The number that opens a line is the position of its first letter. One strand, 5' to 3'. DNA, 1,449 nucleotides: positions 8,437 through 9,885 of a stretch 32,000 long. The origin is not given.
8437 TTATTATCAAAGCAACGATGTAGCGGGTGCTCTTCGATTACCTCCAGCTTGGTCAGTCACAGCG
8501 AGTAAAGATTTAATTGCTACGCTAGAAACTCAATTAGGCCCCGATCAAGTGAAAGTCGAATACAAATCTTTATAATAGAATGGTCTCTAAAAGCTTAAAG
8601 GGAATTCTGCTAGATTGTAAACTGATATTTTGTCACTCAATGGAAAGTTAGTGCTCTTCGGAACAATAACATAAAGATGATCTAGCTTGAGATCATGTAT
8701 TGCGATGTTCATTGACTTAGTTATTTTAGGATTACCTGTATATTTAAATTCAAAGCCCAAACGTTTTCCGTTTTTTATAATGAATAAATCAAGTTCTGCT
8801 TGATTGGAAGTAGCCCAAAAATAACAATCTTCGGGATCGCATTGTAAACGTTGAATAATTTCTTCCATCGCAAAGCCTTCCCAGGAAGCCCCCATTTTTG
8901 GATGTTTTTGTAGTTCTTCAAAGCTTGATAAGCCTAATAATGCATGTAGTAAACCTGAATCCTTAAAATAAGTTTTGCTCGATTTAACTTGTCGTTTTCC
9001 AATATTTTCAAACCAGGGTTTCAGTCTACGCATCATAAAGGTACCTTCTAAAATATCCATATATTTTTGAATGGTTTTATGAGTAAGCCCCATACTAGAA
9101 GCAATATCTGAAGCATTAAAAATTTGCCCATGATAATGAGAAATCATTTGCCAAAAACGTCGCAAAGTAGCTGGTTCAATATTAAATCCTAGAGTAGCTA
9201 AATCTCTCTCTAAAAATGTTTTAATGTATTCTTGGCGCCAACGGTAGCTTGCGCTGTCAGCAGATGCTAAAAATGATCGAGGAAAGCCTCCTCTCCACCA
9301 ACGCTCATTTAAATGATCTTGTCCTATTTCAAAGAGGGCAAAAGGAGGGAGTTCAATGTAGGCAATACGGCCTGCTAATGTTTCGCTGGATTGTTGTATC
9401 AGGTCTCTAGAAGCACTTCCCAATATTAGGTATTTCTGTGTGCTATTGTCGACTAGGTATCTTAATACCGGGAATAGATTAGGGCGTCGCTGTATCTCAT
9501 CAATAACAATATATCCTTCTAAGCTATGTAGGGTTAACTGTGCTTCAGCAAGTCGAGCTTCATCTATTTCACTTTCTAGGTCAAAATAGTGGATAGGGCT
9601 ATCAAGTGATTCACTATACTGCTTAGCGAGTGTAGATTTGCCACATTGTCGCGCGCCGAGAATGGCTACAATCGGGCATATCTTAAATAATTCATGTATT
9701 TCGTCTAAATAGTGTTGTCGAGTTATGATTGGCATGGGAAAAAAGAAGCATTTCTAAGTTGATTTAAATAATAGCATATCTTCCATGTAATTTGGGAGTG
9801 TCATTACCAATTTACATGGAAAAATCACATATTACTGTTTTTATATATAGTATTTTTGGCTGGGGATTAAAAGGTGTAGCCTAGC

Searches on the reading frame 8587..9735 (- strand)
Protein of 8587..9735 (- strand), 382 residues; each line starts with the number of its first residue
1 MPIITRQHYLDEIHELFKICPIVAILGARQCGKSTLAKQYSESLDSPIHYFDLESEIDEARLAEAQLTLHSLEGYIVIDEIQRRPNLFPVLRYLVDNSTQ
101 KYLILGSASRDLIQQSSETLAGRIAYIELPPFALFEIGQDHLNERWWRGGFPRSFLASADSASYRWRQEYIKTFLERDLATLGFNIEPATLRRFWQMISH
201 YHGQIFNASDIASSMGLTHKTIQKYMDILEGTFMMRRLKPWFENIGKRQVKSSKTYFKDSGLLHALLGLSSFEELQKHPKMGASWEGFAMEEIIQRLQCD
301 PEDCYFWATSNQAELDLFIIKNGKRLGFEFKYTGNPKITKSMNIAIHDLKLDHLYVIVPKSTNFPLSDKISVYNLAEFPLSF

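Call 8: search_protein_families(library=pfam, proteins=[window:8587-9735:-], max_evalue=0.001)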
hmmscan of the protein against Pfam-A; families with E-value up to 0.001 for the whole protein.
window:8587-9735:- (382 aa): 2 families
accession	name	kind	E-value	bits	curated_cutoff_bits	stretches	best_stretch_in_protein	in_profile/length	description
PF13635.12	DUF4143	-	5.6e-45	153.4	28.1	1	176-332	1-159/160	Domain of unknown function (DUF4143)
PF13173.12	AAA_14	-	4.5e-27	95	27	1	21-137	3-128/129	AAA domain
